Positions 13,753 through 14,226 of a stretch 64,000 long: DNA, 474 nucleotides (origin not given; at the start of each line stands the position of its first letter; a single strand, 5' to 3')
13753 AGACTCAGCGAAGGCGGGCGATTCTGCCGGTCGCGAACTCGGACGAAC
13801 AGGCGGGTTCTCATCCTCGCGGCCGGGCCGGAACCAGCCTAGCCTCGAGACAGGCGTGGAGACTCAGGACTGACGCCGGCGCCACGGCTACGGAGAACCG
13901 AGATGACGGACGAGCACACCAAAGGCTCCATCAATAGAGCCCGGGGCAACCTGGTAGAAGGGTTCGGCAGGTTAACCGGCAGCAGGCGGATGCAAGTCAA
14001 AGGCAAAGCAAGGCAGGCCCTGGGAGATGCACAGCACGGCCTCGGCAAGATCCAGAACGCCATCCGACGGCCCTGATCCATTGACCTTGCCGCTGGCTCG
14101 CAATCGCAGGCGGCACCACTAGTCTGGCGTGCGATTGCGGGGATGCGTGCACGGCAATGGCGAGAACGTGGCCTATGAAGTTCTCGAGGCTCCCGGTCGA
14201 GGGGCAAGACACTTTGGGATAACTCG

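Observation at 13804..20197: Recurrent 18-19 nt intergenic motif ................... upstream of stress/envelope genes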

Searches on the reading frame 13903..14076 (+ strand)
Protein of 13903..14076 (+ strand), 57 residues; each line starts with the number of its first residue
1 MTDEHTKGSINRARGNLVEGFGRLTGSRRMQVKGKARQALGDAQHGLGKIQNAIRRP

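Call 18: search_protein_families(library=pfam, proteins=[window:13903-14076:+], max_evalue=0.01)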
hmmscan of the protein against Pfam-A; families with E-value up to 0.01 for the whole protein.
window:13903-14076:+ (57 aa): 1 family
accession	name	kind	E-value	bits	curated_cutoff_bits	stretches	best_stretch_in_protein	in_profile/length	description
PF05532.17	CsbD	-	9e-12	45.1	40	1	6-55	3-52/53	CsbD-like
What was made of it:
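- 13903..14076 (+): CsbD-like gene (57 aa), first gene after site 1. call 18 (PF05532, E=9e-12)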
